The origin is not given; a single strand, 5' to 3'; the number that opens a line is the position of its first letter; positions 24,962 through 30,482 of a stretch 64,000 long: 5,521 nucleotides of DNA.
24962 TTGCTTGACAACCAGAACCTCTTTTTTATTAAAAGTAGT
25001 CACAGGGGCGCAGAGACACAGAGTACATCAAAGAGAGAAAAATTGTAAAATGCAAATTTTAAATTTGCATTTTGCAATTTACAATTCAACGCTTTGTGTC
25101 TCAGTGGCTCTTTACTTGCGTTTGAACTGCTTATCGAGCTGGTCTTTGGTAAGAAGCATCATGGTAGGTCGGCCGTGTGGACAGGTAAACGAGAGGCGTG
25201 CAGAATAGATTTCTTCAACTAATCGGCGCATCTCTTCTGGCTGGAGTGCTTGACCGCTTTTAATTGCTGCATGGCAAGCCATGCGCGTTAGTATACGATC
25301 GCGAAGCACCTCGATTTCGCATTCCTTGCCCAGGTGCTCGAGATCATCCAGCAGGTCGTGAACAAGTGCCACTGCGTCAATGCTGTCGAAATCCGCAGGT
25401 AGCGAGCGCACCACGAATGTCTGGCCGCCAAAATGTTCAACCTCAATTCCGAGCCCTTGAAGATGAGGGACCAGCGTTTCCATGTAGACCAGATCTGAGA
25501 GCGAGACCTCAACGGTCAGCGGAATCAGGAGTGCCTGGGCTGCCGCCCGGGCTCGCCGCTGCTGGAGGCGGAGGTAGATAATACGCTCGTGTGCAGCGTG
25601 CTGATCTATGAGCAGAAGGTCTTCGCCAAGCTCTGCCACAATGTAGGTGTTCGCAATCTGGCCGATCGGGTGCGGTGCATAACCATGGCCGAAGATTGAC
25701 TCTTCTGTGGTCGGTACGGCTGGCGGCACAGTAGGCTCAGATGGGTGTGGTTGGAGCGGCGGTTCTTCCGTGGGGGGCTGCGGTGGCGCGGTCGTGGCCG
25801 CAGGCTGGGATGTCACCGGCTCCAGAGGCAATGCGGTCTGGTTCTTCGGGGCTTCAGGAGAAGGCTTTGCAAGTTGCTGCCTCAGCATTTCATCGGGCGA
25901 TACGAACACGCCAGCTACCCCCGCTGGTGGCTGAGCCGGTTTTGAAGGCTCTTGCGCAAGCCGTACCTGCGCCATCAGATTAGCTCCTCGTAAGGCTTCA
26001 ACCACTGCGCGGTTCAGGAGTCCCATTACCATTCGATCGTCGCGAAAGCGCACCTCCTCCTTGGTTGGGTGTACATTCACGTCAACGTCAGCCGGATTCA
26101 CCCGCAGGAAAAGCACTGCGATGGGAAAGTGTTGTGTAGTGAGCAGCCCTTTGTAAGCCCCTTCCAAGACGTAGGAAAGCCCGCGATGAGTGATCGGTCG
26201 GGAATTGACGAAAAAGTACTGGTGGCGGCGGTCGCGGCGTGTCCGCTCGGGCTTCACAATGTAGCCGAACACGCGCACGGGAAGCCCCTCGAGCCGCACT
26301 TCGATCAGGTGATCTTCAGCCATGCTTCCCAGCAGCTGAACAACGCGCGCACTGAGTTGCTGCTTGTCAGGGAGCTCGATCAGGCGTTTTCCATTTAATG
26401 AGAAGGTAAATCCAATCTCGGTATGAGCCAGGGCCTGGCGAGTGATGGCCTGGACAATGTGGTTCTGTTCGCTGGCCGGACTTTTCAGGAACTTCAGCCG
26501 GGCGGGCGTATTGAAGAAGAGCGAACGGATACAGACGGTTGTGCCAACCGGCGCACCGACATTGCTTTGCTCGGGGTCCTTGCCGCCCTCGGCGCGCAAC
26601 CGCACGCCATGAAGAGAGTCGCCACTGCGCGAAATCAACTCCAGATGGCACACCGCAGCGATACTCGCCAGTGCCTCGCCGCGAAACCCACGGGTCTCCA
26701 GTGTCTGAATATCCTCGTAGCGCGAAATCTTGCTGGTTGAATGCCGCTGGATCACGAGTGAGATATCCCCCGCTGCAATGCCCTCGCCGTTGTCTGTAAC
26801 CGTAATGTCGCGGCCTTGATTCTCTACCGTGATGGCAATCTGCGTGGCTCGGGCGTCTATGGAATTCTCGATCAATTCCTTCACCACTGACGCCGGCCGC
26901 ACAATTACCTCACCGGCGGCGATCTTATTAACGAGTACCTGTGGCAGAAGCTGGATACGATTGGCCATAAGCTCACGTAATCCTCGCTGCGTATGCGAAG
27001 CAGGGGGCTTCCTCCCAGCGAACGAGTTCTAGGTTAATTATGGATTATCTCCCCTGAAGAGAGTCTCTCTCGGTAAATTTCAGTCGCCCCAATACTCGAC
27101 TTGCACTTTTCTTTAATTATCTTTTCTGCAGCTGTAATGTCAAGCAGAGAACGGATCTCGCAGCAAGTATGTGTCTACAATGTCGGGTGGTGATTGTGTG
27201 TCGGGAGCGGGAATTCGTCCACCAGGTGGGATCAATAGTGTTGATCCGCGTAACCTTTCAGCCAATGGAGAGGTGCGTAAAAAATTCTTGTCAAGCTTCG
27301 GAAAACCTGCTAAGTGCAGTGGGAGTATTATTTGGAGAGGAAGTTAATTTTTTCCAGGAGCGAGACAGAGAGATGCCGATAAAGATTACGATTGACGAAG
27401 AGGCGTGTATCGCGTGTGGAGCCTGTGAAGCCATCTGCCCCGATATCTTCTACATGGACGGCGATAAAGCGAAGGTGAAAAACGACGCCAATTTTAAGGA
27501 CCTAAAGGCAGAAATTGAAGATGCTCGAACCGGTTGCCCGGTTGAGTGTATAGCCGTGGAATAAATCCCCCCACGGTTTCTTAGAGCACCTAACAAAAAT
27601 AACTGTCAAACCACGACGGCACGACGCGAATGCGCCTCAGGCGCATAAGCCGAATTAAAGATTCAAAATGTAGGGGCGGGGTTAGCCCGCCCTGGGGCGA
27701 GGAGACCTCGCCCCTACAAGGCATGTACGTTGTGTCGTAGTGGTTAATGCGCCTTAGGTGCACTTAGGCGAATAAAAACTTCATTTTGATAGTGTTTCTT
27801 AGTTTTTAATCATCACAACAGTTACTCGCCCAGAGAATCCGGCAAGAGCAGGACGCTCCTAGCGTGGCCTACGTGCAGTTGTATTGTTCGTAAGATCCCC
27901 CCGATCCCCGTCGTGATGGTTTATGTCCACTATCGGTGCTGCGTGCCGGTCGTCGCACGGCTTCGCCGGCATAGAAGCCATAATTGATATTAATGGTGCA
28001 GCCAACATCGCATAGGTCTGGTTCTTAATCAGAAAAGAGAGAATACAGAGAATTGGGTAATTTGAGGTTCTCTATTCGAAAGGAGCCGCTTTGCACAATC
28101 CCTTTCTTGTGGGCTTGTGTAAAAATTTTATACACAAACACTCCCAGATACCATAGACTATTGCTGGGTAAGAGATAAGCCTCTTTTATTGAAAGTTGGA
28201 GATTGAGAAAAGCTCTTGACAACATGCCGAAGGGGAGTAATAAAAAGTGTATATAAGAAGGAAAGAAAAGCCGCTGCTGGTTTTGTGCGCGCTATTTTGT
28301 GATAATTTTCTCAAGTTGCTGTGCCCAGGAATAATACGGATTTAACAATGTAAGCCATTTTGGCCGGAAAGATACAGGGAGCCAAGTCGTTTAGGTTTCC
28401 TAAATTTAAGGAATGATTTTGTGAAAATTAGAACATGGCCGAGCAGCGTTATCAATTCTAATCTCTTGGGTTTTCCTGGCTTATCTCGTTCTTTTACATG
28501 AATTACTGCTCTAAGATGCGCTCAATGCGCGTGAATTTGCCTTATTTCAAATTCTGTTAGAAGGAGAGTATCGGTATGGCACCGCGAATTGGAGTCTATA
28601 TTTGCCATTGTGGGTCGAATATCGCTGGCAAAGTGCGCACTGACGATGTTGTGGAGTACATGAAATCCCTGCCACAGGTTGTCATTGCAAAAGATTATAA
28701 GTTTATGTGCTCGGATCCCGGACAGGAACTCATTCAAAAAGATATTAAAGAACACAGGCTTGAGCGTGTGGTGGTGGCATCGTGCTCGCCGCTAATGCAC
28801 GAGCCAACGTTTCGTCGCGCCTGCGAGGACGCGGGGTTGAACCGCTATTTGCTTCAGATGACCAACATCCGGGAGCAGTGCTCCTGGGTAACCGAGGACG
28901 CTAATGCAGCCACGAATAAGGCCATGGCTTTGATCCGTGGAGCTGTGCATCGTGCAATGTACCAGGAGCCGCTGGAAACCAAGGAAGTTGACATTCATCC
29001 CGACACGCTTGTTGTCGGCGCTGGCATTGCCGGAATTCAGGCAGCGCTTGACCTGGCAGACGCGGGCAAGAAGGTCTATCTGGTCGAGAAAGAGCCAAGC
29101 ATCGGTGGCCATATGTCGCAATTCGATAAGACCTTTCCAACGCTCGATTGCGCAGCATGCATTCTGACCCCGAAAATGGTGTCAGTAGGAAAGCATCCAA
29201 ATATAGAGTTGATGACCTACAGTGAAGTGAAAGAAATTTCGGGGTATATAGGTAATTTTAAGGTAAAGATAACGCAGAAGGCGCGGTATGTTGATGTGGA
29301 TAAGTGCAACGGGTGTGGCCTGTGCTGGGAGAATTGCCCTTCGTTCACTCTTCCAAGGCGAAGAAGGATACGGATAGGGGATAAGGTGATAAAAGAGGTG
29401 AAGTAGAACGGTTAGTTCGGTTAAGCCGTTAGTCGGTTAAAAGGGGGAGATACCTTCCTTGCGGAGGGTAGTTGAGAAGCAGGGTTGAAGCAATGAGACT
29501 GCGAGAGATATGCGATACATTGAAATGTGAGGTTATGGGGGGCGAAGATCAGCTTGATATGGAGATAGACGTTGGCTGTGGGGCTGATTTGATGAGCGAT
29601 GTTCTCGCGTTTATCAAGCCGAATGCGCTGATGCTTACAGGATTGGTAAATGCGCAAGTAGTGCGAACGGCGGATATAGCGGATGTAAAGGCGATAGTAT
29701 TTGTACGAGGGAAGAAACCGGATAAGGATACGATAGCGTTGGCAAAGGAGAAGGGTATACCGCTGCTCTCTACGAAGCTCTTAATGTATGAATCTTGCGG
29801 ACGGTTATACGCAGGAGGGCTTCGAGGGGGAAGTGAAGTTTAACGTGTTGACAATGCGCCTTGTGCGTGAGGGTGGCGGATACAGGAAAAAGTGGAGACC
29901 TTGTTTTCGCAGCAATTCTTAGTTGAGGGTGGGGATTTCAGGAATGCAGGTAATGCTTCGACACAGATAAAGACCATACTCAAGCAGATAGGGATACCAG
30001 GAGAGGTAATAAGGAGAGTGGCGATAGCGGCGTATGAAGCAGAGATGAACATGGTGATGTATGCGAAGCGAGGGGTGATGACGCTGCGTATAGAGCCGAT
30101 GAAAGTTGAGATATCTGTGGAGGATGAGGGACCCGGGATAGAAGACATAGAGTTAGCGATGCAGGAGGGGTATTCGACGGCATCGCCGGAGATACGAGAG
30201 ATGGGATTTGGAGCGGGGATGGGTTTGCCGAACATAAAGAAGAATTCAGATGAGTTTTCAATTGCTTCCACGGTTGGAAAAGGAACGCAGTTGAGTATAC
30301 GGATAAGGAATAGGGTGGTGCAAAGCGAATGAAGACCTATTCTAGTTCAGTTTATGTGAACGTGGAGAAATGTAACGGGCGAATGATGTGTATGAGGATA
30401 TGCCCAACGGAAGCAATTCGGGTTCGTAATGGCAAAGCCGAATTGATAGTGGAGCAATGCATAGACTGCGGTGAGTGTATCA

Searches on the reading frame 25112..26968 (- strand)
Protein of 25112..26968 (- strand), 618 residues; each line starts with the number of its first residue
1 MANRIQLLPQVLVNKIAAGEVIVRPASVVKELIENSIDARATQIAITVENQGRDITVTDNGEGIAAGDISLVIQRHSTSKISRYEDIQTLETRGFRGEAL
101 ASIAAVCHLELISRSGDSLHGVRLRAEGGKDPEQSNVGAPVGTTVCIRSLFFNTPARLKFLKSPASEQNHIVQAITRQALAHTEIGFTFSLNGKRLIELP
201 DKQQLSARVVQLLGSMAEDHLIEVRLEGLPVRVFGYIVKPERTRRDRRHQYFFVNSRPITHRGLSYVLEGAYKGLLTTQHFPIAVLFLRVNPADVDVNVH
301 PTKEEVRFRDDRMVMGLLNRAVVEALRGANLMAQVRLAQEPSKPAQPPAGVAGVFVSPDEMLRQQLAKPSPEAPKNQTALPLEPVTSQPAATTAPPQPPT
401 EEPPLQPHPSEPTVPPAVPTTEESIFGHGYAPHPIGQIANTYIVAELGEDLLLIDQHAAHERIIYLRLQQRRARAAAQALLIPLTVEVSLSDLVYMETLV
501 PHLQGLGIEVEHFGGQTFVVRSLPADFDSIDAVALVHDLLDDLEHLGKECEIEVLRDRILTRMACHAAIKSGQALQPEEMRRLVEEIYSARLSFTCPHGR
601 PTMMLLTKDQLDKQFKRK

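Call 4: search_protein_families(library=pfam, proteins=[window:25112-26968:-])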
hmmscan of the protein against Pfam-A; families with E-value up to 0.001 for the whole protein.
window:25112-26968:- (618 aa): 4 families
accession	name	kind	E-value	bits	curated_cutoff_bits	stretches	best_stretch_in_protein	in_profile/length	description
PF08676.16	MutL_C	-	5.1e-39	133.6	25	1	435-575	1-142/142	MutL C terminal dimerisation domain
PF01119.25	DNA_mis_repair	-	2.6e-33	114.6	26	1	211-326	3-118/119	DNA mismatch repair protein, C-terminal domain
PF13589.12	HATPase_c_3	-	6.7e-13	49.3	25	1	25-119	3-98/137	Histidine kinase-, DNA gyrase B-, and HSP90-like ATPase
PF02518.31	HATPase_c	-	3.2e-08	34.4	26.4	1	24-89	5-64/111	Histidine kinase-, DNA gyrase B-, and HSP90-like ATPase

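Call 75: find_homologous_proteins(query=window:25112-26965:-, max_evalue=1e-50)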
Query window:25112-26965:- (617 aa): 7999 proteins with E <= 1e-50 among 8000 candidates; the best 120 are listed.
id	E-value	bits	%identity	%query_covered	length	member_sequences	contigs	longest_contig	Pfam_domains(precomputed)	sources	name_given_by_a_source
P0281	0.0e+0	1363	100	100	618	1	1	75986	PF01119.26,PF08676.17,PF02518.32,PF13589.13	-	-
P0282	0.0e+0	1251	91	100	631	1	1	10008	PF01119.26,PF08676.17,PF02518.32,PF13589.13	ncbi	-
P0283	0.0e+0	1231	90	100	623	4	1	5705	PF01119.26,PF08676.17,PF02518.32,PF13589.13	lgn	-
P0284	0.0e+0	1094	81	100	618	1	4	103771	PF01119.26,PF08676.17,PF02518.32,PF13589.13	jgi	jgi:DNA mismatch repair protein MutL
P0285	7.8e-209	713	88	61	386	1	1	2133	PF01119.26,PF02518.32,PF13589.13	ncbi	-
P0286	5.2e-195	668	53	100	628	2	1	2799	PF01119.26,PF08676.17,PF02518.32,PF13589.13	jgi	jgi:DNA mismatch repair protein MutL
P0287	5.0e-194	664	52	100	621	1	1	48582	PF01119.26,PF08676.17,PF02518.32,PF13589.13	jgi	jgi:DNA mismatch repair protein MutL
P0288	2.5e-187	642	51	100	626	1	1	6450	PF01119.26,PF08676.17,PF02518.32,PF13589.13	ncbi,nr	ncbi:MAG: DNA mismatch repair endonuclease MutL [Candidatus Sumerlaeia bacterium]|nr:DNA mismatch re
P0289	6.6e-187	641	51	100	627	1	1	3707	PF01119.26,PF08676.17,PF02518.32,PF13589.13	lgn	-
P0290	1.0e-180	620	50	99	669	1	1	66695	PF01119.26,PF08676.17,PF13589.13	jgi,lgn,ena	-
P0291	1.6e-180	620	51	99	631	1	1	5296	PF01119.26,PF08676.17,PF13589.13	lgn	-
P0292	4.7e-180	618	51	99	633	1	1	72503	PF01119.26,PF08676.17,PF13589.13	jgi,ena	-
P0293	5.0e-180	618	52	99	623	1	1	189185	PF01119.26,PF08676.17,PF02518.32,PF13589.13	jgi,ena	-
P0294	5.4e-180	618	50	100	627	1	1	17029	PF01119.26,PF08676.17,PF02518.32,PF13589.13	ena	-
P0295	9.4e-180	617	49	100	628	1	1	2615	PF01119.26,PF08676.17,PF02518.32,PF13589.13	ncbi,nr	ncbi:DNA mismatch repair endonuclease MutL [Candidatus Sumerlaeota bacterium]|nr:DNA mismatch repair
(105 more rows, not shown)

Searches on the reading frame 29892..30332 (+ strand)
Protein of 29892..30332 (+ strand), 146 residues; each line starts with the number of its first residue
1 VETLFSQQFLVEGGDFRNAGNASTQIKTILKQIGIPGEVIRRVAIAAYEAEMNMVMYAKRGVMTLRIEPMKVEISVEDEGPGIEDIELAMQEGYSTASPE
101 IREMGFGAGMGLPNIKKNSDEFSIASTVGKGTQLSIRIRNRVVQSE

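Call 3: search_protein_families(library=pfam, proteins=[window:29892-30332:+])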
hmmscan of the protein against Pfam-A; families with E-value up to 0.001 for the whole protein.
window:29892-30332:+ (146 aa): 2 families
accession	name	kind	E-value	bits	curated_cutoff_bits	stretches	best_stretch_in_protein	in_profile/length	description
PF13581.12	HATPase_c_2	-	7.7e-11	42.5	27.4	1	19-137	8-126/127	Histidine kinase-like ATPase domain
PF02518.31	HATPase_c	-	5.9e-09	36.8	26.4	1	47-139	10-108/111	Histidine kinase-, DNA gyrase B-, and HSP90-like ATPase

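Call 92: search_protein_families(library=ncbifam, proteins=[window:29892-30329:+], max_evalue=0.00001)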
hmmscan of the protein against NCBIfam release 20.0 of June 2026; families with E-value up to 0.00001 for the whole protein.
window:29892-30329:+ (146 aa): 1 family
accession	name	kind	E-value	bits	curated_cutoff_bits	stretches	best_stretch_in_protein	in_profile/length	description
TIGR01925.2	spIIAB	equivalog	4.9e-14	52.4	135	1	18-137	13-133/137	anti-sigma F factor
